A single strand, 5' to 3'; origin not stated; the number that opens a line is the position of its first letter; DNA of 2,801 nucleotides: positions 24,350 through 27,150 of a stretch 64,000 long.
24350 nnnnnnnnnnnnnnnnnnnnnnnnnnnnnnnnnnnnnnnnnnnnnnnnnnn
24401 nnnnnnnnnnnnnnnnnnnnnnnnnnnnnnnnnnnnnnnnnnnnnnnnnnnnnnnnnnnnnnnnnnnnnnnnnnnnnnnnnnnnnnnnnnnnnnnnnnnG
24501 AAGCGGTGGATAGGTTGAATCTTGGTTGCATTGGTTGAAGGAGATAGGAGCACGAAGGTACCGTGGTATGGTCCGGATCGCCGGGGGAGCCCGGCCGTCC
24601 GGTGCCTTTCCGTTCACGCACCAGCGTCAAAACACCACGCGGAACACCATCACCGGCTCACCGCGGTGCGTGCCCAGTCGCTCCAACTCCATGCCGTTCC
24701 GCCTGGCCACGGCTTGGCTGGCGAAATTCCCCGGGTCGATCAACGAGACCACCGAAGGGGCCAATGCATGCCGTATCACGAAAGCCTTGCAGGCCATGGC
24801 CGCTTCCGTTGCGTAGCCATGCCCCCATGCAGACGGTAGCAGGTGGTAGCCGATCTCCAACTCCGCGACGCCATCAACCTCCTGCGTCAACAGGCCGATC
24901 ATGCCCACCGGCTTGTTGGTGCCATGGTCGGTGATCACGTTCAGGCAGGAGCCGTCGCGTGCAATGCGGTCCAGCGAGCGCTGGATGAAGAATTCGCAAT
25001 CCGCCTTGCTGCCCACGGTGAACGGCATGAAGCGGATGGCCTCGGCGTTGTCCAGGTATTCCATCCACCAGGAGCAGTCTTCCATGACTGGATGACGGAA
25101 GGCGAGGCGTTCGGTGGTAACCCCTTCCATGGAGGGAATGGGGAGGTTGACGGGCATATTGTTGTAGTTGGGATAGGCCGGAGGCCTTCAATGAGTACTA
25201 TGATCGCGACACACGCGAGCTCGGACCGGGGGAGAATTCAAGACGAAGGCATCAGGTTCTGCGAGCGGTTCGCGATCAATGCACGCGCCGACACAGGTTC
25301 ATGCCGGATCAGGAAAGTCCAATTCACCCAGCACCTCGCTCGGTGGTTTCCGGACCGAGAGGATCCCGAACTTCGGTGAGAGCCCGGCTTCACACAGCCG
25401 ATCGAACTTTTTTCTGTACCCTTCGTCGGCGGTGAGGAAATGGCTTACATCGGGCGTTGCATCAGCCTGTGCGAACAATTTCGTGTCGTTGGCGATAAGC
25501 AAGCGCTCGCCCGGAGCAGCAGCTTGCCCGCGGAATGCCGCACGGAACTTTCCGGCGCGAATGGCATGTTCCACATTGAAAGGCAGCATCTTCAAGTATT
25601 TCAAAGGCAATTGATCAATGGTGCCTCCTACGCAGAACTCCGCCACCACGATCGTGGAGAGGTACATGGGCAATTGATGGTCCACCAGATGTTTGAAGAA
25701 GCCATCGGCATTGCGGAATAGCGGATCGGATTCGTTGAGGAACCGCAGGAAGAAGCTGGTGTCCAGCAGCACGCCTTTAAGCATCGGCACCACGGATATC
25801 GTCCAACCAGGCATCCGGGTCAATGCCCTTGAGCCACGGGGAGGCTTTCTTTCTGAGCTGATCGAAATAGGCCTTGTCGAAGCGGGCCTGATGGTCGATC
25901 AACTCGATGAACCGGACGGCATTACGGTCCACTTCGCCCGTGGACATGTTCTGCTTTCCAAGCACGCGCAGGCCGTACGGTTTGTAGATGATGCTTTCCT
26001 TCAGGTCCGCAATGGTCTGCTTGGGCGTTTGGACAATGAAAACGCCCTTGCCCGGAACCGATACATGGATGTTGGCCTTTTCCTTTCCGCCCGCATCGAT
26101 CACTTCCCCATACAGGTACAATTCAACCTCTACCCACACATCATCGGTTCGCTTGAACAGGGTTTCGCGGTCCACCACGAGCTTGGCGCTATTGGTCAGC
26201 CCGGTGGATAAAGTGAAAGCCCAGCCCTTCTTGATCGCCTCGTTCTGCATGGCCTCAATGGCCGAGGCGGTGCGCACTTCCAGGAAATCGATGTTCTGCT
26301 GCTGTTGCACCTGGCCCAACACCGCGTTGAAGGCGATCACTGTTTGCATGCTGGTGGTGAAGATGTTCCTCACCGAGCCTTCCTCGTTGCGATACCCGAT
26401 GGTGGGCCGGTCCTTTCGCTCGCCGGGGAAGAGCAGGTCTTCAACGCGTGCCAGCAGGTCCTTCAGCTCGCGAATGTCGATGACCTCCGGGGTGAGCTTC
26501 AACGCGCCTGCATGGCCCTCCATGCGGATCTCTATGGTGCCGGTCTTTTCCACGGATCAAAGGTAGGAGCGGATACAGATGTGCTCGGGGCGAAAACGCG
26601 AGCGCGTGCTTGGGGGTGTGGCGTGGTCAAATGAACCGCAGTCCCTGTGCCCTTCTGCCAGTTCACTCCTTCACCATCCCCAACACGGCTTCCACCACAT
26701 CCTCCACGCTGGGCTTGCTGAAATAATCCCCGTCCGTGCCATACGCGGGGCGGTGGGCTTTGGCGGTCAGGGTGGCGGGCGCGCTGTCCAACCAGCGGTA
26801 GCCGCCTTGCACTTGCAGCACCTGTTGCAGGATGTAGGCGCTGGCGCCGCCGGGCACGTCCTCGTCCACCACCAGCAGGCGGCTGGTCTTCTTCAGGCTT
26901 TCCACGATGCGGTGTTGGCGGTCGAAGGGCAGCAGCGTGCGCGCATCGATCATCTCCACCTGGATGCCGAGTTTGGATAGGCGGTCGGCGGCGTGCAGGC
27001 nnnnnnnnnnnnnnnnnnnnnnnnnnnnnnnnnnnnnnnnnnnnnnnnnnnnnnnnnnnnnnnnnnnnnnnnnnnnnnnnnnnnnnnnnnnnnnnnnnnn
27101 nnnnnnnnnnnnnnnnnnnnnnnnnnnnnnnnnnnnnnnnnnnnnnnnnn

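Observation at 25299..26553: PIN-domain (VapC-like) gene coupled to an unusually large (258 aa) unannotatable upstream partner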

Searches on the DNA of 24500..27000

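Call 72: search_rna_families(source=window, start=24500, end=27000, threshold=evalue, max_evalue=0.1)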
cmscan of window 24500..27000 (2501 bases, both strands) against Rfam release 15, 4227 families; matches with E-value up to 0.1: 0.
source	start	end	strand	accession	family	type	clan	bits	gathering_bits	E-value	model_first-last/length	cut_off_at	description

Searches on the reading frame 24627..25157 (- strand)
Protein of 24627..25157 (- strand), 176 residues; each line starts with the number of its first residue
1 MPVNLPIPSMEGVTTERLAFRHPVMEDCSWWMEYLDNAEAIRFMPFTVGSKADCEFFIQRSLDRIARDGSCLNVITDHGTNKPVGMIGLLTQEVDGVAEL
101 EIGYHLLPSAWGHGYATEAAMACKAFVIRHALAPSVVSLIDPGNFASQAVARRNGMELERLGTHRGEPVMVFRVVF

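Call 33: search_protein_families(library=pfam, proteins=[window:24627-25157:-], max_evalue=0.001)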
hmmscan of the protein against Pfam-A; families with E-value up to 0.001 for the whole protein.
window:24627-25157:- (176 aa): 2 families
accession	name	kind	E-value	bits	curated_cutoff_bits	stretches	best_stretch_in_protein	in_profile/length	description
PF13302.13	Acetyltransf_3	-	3.9e-22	79.9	25.4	1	17-157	1-138/138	Acetyltransferase (GNAT) domain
PF00583.31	Acetyltransf_1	-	1.1e-06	29.3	20.7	1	53-155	18-115/116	Acetyltransferase (GNAT) family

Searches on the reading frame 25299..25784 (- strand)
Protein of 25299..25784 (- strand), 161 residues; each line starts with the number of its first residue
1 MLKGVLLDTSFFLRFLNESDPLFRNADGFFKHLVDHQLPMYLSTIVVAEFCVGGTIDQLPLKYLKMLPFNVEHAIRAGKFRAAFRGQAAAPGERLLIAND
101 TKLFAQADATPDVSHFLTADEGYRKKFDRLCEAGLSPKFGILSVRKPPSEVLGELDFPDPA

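Call 3: search_protein_families(library=pfam, proteins=[window:25299-25784:-], max_evalue=1)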
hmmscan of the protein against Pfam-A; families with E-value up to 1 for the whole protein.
window:25299-25784:- (161 aa): 1 family
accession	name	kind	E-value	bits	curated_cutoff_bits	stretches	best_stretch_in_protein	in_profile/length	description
PF01850.27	PIN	-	7.5e-08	33.4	23.6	1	5-124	1-115/120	PIN domain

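Call 4: search_protein_families(library=ncbifam, proteins=[window:25299-25784:-], max_evalue=1)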
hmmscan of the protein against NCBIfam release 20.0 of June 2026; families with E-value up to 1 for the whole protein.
window:25299-25784:- (161 aa): 0 families

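Call 5: search_protein_families(library=padloc, proteins=[window:25299-25784:-], max_evalue=1)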
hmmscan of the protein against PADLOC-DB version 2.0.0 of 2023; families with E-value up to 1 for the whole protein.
window:25299-25784:- (161 aa): 0 families

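Call 8: search_solved_structures(query=window:25299-25784:-, max_evalue=1, show_alignments=2)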
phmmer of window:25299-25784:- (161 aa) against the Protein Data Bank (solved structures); distinct sequences matched with E-value up to 1: 0.

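Call 15: find_homologous_proteins(query=window:25299-25784:-, max_evalue=0.001)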
Query window:25299-25784:- (161 aa): 941 proteins with E <= 0.001 among 999 candidates; the best 120 are listed.
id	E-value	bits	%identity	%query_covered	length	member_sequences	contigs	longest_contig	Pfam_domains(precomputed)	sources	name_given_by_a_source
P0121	1.8e-102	358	100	100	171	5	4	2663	PF01850.28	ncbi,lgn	-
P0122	6.6e-90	317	89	100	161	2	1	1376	PF01850.28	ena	-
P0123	6.4e-88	311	88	100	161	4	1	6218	PF01850.28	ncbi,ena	-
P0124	2.9e-84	299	83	100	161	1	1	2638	PF01850.28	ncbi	-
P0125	3.5e-80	286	79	99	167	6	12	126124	-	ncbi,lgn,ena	-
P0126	8.4e-79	281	78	99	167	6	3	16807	PF01850.28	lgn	-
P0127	2.2e-75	270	73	100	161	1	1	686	PF01850.28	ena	-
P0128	3.1e-75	270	74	100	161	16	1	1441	PF01850.28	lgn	-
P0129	5.1e-75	269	74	99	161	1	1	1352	PF01850.28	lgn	-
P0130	1.3e-70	255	71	98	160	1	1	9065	PF01850.28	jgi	jgi:hypothetical protein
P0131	6.7e-69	249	67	100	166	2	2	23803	PF01850.28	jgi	-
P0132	4.0e-65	237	66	99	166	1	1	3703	PF01850.28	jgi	jgi:predicted nucleic acid-binding protein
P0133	3.0e-62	228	65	98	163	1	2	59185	-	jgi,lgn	jgi:hypothetical protein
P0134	1.3e-60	222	64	98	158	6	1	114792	PF01850.28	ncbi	ncbi:MAG: hypothetical protein QM724_14185 [Flavobacteriales bacterium]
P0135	6.7e-48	181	74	73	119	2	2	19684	-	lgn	-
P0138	1.4e-41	160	53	97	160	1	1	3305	PF01850.28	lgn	-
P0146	7.6e-41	158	51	98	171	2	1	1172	PF01850.28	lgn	-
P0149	1.3e-40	157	50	97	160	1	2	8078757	-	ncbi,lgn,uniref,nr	ncbi:type II toxin-antitoxin system VapC family toxin [Spirosoma linguale]|uniref:PIN domain-contain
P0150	1.3e-40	157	51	97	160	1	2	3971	PF01850.28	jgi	-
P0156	5.7e-40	155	51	97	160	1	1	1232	PF01850.28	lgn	-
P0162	9.2e-40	154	50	96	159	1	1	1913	PF01850.28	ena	-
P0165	1.3e-39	154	51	97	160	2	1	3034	PF01850.28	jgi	jgi:predicted nucleic acid-binding protein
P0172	2.3e-39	153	51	97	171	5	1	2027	PF01850.28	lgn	-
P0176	2.6e-39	153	50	97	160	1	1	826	PF01850.28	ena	-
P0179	4.7e-39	152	50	97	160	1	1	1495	PF01850.28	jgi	jgi:hypothetical protein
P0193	1.0e-38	151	48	98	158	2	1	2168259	-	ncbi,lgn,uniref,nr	ncbi:hypothetical protein SAMN04488128_1021050 [Chitinophaga eiseniae]|uniref:PIN domain-containing 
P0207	2.9e-38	150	51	97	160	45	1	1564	PF01850.28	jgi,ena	jgi:predicted nucleic acid-binding protein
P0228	7.0e-38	148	49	97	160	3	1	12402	PF01850.28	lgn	-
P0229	7.8e-38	148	47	98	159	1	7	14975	PF01850.28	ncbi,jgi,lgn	jgi:hypothetical protein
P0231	8.0e-38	148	47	97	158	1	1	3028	PF01850.28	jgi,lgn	jgi:hypothetical protein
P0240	1.2e-37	148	48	98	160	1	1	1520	PF01850.28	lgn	-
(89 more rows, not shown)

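Call 17: find_encoding_contigs(protein=P0149, flank=6000, max_places=2)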
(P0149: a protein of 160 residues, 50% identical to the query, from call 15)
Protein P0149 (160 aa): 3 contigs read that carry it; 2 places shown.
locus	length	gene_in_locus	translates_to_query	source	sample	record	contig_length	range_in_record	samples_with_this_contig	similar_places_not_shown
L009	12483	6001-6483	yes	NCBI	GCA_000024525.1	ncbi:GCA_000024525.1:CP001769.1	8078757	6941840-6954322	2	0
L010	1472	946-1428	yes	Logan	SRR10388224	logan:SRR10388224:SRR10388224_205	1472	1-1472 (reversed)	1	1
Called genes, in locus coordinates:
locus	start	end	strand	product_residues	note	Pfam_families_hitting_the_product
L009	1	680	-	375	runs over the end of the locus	PF03576:Peptidase_S58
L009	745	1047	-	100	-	PF13591:MerR_2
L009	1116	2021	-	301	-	PF00226:DnaJ, PF01556:DnaJ_C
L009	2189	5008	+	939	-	PF24391:HD-CE, PF13589:HATPase_c_3 (weak)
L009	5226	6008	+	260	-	-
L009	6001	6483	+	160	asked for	-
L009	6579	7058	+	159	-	PF19780:DUF6265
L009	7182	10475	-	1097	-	PF26549:Tricorn_N, PF07676:PD40, PF26550:Tricorn_2nd, PF26549:Tricorn_N, PF26550:Tricorn_2nd, PF26549:Tricorn_N, PF14684:Tricorn_C1, PF04495:GRASP55_65, +14 more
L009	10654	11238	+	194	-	PF00027:cNMP_binding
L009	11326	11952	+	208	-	-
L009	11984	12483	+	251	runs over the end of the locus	PF14329:DUF4386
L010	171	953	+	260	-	-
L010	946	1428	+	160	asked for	-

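Call 18: find_encoding_contigs(protein=P0193, flank=6000, max_places=2)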
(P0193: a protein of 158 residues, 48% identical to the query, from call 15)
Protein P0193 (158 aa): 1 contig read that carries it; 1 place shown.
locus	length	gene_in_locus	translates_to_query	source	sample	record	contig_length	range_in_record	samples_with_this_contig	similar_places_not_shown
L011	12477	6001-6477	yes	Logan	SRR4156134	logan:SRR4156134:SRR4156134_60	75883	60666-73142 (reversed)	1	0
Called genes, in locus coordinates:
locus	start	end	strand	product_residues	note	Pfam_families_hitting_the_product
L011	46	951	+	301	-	-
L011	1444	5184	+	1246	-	PF08455:SNF2_assoc, PF00176:SNF2-rel_dom, PF00270:DEAD, PF04851:ResIII, PF00271:Helicase_C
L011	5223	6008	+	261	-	-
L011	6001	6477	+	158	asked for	-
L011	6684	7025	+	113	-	PF24722:DUF7674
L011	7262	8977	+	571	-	PF03814:KdpA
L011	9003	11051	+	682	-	PF00122:E1-E2_ATPase, PF00702:Hydrolase, PF08282:Hydrolase_3 (faint)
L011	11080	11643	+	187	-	PF02669:KdpC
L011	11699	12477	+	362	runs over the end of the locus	PF07642:BBP2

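Call 45: search_solved_structures(query=A2, max_evalue=1, show_alignments=2)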
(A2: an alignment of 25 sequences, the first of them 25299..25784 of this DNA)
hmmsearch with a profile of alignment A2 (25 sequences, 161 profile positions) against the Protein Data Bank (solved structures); distinct sequences matched with E-value up to 1: 0.

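Call 52: find_related_loci(query=A2, collection=metagenome_contigs, flank=4000)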
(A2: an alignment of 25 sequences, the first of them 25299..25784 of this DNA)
Query A2 (161 aa) in metagenome_contigs; peptide patterns used: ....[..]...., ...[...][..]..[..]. (x = any residue, [..] = any of these).
600 stretches matched a pattern (row limit reached: there are more); 542 encode a relative of the query (tblastn E <= 1e-3); the best 80 are kept; 80 distinct loci.
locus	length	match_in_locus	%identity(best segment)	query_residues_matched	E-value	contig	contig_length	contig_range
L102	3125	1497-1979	78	1-161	2e-86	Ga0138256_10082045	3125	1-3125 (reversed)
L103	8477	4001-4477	77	1-159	5e-82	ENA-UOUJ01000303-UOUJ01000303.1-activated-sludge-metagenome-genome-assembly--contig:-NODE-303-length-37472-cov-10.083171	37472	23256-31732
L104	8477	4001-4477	77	1-159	5e-82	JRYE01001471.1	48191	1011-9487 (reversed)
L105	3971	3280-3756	51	1-156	2e-46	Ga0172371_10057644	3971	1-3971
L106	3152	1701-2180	48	1-157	1e-46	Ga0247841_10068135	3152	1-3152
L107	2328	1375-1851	51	1-156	2e-46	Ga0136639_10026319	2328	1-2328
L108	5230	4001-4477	49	1-156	3e-46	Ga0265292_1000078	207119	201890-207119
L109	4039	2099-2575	51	1-156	5e-46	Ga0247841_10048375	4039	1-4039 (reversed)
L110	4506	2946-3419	49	3-159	1e-45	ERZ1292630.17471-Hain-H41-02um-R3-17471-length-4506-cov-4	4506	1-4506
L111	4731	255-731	51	1-156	5e-46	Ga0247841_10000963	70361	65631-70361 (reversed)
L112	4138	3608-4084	52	1-156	1e-45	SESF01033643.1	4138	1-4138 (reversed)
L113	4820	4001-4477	48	1-156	2e-45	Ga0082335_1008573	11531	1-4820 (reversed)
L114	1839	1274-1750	48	1-156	5e-46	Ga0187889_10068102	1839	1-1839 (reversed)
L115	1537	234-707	50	1-157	1e-46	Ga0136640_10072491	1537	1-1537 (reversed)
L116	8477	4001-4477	48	1-156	2e-45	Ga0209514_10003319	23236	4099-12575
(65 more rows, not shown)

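Call 61: search_protein_families(library=phrogs, proteins=[window:25299-25784:-], max_evalue=0.01)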
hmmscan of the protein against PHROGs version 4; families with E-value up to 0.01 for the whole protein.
window:25299-25784:- (161 aa): 0 families
